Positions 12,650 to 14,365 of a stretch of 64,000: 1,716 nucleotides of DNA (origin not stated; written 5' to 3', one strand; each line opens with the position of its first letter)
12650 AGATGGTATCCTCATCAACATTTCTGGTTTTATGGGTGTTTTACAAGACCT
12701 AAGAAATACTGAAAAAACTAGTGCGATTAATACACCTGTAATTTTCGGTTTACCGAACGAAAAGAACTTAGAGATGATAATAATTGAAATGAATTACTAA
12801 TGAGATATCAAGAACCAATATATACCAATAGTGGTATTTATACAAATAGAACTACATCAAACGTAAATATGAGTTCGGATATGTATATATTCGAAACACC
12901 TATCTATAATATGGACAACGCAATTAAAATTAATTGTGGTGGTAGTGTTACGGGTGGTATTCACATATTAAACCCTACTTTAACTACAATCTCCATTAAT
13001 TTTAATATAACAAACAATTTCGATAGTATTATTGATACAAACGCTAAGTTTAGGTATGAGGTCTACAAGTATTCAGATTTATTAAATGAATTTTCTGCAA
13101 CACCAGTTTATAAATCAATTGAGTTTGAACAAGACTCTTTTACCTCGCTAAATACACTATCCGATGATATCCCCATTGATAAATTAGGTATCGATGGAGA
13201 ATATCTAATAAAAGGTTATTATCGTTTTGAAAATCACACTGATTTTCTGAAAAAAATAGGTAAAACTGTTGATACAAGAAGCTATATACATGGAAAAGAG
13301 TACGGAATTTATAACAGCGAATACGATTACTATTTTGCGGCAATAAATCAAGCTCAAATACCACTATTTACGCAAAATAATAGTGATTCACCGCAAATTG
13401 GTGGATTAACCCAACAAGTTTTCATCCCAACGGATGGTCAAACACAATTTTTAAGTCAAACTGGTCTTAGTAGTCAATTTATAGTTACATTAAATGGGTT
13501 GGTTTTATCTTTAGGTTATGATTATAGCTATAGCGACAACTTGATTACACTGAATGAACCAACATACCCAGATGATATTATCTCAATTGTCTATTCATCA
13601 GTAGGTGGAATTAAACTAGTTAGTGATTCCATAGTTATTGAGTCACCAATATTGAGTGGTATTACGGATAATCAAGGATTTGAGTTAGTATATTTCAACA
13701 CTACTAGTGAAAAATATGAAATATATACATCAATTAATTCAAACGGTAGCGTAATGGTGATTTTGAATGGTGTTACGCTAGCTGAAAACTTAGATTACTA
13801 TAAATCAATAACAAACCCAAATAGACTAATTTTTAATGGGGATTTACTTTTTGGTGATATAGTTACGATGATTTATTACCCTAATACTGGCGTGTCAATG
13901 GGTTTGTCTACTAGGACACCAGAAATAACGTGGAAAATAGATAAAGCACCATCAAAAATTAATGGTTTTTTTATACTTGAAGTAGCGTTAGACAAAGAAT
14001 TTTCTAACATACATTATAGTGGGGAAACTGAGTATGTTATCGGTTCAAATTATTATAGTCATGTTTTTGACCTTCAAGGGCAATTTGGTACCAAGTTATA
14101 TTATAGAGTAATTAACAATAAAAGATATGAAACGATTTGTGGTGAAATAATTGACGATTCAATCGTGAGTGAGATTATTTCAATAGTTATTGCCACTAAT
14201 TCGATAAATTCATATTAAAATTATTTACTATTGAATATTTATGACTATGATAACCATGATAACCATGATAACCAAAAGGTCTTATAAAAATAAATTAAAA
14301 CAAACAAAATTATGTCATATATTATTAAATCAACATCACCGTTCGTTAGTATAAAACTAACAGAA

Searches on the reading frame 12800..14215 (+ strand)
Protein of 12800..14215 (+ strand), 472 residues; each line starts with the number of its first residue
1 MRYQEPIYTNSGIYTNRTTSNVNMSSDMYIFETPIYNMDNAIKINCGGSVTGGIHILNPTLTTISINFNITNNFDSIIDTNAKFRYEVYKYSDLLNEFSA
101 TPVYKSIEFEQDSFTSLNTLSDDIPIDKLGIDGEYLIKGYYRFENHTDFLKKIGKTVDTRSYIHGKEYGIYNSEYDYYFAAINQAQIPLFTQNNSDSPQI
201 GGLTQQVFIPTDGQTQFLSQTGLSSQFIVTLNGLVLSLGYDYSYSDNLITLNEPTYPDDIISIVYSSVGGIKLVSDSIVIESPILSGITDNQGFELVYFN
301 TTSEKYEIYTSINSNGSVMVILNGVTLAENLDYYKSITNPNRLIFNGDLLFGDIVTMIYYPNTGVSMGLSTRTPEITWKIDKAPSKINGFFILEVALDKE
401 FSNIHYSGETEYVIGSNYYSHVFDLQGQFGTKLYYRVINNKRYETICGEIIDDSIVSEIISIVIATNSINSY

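Call 47: search_protein_families(library=phrogs, proteins=[window:12800-14215:+], max_evalue=0.00001)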
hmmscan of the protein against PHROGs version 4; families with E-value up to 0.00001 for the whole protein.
window:12800-14215:+ (472 aa): 1 family
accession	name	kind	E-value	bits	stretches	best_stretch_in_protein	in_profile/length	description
phrog_2710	-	tail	6.2e-06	25.9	0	205-262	187-246/781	tail fiber protein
